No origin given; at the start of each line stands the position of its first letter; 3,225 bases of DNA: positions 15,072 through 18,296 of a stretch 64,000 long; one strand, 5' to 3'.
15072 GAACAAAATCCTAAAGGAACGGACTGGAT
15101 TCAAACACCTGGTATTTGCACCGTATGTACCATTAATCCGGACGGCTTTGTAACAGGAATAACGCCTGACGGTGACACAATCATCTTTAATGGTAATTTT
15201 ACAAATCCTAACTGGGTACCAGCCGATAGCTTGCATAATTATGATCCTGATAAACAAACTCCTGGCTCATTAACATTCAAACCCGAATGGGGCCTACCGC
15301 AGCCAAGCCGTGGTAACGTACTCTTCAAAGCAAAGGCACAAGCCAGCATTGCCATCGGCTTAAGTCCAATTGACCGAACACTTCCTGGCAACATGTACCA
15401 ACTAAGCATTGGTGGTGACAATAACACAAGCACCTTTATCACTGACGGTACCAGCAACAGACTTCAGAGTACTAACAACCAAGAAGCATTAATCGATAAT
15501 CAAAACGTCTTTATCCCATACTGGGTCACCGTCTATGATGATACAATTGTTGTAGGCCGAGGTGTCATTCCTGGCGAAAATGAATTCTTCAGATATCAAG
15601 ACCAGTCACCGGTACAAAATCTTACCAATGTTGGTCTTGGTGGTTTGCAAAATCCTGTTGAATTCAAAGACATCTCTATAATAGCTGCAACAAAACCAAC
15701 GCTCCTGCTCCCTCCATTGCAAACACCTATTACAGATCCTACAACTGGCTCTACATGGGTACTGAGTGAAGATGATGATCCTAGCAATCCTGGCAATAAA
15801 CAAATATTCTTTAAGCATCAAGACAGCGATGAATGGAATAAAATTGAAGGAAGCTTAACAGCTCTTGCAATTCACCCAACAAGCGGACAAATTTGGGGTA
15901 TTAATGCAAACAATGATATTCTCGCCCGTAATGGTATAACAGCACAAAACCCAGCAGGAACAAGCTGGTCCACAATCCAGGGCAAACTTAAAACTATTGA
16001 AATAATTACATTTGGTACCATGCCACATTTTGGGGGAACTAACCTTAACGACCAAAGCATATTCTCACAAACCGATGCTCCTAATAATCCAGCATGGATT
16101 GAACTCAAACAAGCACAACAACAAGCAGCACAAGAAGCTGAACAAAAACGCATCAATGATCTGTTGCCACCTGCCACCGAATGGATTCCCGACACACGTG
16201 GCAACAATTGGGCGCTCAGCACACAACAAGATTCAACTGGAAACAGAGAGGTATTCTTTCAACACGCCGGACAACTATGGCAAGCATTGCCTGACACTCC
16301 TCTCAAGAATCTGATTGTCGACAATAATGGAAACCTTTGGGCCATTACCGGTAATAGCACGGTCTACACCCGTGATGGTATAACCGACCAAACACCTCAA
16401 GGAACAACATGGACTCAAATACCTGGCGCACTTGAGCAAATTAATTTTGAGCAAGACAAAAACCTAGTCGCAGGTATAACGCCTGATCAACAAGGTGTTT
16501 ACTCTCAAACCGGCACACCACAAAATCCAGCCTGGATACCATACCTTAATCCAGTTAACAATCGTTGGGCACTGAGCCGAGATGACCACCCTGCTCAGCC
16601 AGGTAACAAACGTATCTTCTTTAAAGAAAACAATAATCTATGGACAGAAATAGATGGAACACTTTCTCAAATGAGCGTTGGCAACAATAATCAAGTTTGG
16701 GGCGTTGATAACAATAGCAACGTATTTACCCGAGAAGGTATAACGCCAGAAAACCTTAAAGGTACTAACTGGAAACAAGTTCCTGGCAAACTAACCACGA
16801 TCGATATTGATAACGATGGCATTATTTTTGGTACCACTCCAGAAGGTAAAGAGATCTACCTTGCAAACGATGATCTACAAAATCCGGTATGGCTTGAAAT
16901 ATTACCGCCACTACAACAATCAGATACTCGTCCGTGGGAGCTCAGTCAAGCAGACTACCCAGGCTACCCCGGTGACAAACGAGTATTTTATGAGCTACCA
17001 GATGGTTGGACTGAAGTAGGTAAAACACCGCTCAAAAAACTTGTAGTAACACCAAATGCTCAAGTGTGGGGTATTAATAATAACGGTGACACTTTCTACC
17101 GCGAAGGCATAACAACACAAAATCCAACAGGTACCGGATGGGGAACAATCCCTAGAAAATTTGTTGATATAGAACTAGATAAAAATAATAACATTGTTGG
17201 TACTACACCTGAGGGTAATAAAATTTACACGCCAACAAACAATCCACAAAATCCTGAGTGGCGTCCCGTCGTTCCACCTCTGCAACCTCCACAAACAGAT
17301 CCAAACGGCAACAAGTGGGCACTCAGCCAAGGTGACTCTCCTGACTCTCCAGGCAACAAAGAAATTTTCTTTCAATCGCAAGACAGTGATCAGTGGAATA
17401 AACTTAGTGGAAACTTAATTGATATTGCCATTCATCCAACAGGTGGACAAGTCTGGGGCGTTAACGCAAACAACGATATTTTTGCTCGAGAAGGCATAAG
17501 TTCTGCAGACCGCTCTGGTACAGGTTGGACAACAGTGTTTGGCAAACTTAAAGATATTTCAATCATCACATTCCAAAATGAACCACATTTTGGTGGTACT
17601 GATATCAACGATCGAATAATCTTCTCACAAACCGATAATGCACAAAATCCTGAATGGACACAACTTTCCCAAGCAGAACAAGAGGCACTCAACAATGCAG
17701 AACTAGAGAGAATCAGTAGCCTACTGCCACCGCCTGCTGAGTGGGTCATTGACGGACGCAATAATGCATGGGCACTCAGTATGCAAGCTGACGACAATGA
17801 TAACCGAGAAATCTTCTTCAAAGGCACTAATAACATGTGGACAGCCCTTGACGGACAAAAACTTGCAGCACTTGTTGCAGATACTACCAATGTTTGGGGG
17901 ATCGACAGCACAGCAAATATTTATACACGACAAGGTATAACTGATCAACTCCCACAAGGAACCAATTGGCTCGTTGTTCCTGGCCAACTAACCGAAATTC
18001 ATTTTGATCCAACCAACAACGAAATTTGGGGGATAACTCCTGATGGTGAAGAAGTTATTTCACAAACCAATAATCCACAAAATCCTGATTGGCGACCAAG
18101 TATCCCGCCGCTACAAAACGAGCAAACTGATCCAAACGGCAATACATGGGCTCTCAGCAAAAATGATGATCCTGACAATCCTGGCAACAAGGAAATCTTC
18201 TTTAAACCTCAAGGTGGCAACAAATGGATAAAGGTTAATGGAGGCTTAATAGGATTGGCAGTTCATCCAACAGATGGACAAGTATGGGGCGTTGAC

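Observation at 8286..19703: An 11.4-kb single ORF encoding dozens of tectonin blades interleaved with beta-trefoil and beta-sandwich modules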

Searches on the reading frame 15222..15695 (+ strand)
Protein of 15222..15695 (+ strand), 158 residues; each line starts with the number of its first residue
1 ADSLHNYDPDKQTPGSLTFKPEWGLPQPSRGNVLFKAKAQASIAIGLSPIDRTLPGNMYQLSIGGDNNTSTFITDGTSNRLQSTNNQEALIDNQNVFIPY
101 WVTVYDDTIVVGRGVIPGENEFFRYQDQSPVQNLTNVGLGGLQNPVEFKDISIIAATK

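Call 30: search_protein_families(library=pfam, proteins=[window:15222-15695:+], max_evalue=1)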
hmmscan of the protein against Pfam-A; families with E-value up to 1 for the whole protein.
window:15222-15695:+ (158 aa): 1 family
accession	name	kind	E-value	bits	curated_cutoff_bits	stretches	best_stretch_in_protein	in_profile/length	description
PF12248.16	Methyltransf_FA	-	9e-13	48.6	24.2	1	27-149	15-135/140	Farnesoic acid 0-methyl transferase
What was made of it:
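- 15222..15695 (+): FA3, the third Methyltransf_FA module, between the two super-unit blocks (aa 2313-2470). Pfam 48.6 bits (call 30)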

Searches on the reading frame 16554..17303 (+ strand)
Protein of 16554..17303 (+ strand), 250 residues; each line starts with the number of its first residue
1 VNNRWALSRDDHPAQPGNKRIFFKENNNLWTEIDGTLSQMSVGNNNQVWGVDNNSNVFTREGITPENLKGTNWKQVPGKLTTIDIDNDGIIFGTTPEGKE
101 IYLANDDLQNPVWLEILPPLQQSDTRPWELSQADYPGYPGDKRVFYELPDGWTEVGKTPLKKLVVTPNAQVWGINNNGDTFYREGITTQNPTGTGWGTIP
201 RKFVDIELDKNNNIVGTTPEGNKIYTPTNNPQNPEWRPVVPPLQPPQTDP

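Call 93: find_related_loci(query=A6, collection=metagenome_contigs, flank=6000)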
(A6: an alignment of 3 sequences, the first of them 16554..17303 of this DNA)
Query A6 (250 aa) in metagenome_contigs; peptide patterns used: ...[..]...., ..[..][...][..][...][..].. (x = any residue, [..] = any of these).
80 stretches matched a pattern, but none encodes a relative of the query by tblastn (E <= 1e-3).

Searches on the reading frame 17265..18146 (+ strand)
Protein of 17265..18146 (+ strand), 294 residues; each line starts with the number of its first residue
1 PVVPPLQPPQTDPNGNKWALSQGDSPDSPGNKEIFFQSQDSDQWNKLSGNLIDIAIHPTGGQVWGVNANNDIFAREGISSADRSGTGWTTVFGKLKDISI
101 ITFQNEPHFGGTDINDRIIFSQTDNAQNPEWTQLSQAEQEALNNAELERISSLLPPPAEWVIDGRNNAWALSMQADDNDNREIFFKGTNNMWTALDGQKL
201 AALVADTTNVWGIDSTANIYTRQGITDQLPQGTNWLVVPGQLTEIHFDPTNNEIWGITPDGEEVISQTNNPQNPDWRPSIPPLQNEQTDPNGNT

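Call 72: predict_structure(alignment_id=A4)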
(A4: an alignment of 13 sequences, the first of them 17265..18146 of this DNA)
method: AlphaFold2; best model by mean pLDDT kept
length: 294 residues; sequences in the alignment: 13
mean_pLDDT: 89.2   pTM: 0.59
mean pLDDT of the five models: 89.2, 89.2, 88.9, 88.9, 88.0
residues with pLDDT >= 90: 192; 70-90: 86; 50-70: 6; < 50: 10
segments of 3 or more residues with pLDDT < 50: 282-288, 292-294
pLDDT, mean of each block of 10 residues (from residue 1): 84 92 90 95 94 92 95 94 94 94 88 90 92 83 87 95 93 94 90 88 93 96 87 89 95 94 92 88 44 44
secondary structure, 60 per line:
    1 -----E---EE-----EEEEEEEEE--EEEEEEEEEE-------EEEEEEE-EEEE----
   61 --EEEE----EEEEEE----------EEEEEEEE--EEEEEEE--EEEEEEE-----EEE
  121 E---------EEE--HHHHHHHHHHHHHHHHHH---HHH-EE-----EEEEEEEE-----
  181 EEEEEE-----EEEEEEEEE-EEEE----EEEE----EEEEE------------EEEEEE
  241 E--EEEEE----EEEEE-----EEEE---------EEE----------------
elements in order: E17-25 E28-37 E45-51 E53-56 E63-66 E71-76 E87-94 E97-103 E106-112 E118-121 E131-133 H136-153 E168-175 E181-186 E192-200 E202-205 E210-213 E218-222 E235-241 E244-248 E253-257 E263-266 E276-278

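Call 74: fold_search(model_id=the predicted structure, library=pdb)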
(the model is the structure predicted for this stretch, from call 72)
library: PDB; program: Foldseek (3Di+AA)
matches with E <= 10: 1689; with E <= 0.001: 507
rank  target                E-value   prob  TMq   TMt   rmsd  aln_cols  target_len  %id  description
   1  5fsb_A                5.5e-13  1.00  0.33  0.41  13.5       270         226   24  Structure of tectonin 2 from laccaria bicolor in complex with 2-o-methyl-methyl-seleno-beta-l-fucopyranoside (released 2017-03-29)
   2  5fsb_B                5.0e-12  1.00  0.33  0.42  13.5       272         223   24  Structure of tectonin 2 from laccaria bicolor in complex with 2-o-methyl-methyl-seleno-beta-l-fucopyranoside (released 2017-03-29)
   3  4ruq_B                2.9e-11  1.00  0.32  0.39  13.8       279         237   19  Carp Fishelectin, apo form (released 2015-04-08)
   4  4rus_B                4.6e-11  1.00  0.33  0.40  13.6       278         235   20  Carp Fishelectin, holo form (released 2015-04-08)
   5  4ruq_A                4.8e-11  1.00  0.33  0.39  13.9       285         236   19  Carp Fishelectin, apo form (released 2015-04-08)
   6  5c9o                  7.3e-08  1.00  0.31  0.27  14.1       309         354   10  Crystal structure of recombinant PLL lectin from Photorhabdus luminescens at 1.5 A resolution (released 2016-10-19)
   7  3f3f_B                9.4e-08  1.00  0.31  0.30  14.5       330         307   10  Crystal structure of the nucleoporin pair Nup85-Seh1, space group P21 (released 2009-04-07)
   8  3f3f_A                1.2e-07  1.00  0.31  0.30  14.4       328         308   11  Crystal structure of the nucleoporin pair Nup85-Seh1, space group P21 (released 2009-04-07)
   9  3f3f_E                2.0e-07  1.00  0.31  0.30  14.2       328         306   11  Crystal structure of the nucleoporin pair Nup85-Seh1, space group P21 (released 2009-04-07)
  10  6flu_A                5.2e-07  1.00  0.32  0.28  14.0       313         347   11  Photorhabdus asymbiotica lectin (PHL) in complex with synthetic C-fucoside (released 2019-02-06)
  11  6fhx_A                5.7e-07  1.00  0.32  0.28  14.1       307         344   11  Photorhabdus asymbiotica lectin (PHL) in complex with synthetic C-fucoside (released 2019-01-30)
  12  3f3f_F                6.7e-07  1.00  0.31  0.30  14.5       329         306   11  Crystal structure of the nucleoporin pair Nup85-Seh1, space group P21 (released 2009-04-07)
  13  3f3p_A                8.6e-07  1.00  0.31  0.30  13.8       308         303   10  Crystal structure of the nucleoporin pair Nup85-Seh1, space group P21212 (released 2009-04-07)
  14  5a9q_7                1.4e-06  1.00  0.30  0.28  15.2       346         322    9  Human nuclear pore complex (released 2015-09-30)
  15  5oj3_A                1.8e-06  1.00  0.30  0.28  14.4       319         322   13  YCF48 from Cyanidioschyzon merolae (released 2018-08-08)
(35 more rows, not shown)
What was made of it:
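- Closest known: Oligomeric partial-propeller lectins. Same: PLL and PHL appear among the Foldseek hits (call 74).
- The same two are the top Foldseek hits of the AF2 pair model (call 74).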

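Call 90: fold_search(model_id=the predicted structure, library=viral)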
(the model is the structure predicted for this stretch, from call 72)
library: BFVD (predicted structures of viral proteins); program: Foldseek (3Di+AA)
matches with E <= 10: 898; with E <= 0.001: 126
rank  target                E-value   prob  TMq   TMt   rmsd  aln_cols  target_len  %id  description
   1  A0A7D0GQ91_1          3.5e-07  1.00  0.28  0.11  15.3       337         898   15  (no name in the UniProt tables at hand)
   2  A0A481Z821            1.3e-06  1.00  0.27  0.16  14.6       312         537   13  Regulator of chromosome condensation protein [Pithovirus LCPAC201]
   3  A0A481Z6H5            1.6e-06  1.00  0.24  0.28  15.2       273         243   12  Regulator of chromosome condensation protein (Fragment) [Pithovirus LCPAC202]
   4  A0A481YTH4            2.1e-06  1.00  0.28  0.21  14.5       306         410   10  F-box and regulator of chromosome condensation repeat protein [Marseillevirus LCMAC102]
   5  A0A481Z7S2            3.2e-06  1.00  0.28  0.16  14.9       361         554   10  Regulator of chromosome condensation protein [Pithovirus LCPAC202]
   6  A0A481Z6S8            3.4e-06  1.00  0.26  0.19  17.0       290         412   10  F-box family protein [Pithovirus LCPAC202]
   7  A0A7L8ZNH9            4.1e-06  1.00  0.30  0.25  15.6       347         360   13  Putative DNA condensation protein [Erwinia phage pEa_SNUABM_47]
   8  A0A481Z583            5.1e-06  1.00  0.33  0.28  15.1       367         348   10  Regulator of chromosome condensation protein [Pithovirus LCPAC201]
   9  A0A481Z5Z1            5.1e-06  1.00  0.22  0.29  15.3       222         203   14  Uncharacterized protein [Pithovirus LCPAC103]
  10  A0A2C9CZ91            5.4e-06  1.00  0.30  0.25  15.0       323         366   13  X-linked retinitis pigmentosa GTPase regulator [Yersinia phage fHe-Yen9-03]
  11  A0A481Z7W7            6.3e-06  1.00  0.26  0.20  14.0       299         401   11  F-box and regulator of chromosome condensation repeat protein [Pithovirus LCPAC201]
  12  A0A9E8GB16            6.3e-06  1.00  0.31  0.30  13.7       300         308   10  (no name in the UniProt tables at hand)
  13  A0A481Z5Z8            6.6e-06  1.00  0.29  0.27  15.1       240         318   11  F-box and regulator of chromosome condensation repeat protein (Fragment) [Pithovirus LCPAC202]
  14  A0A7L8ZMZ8            6.6e-06  1.00  0.29  0.23  14.5       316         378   12  DNA condensation protein [Erwinia phage pEa_SNUABM_12]
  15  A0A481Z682            6.6e-06  1.00  0.23  0.21  16.4       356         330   11  Regulator of chromosome condensation protein (Fragment) [Pithovirus LCPAC202]
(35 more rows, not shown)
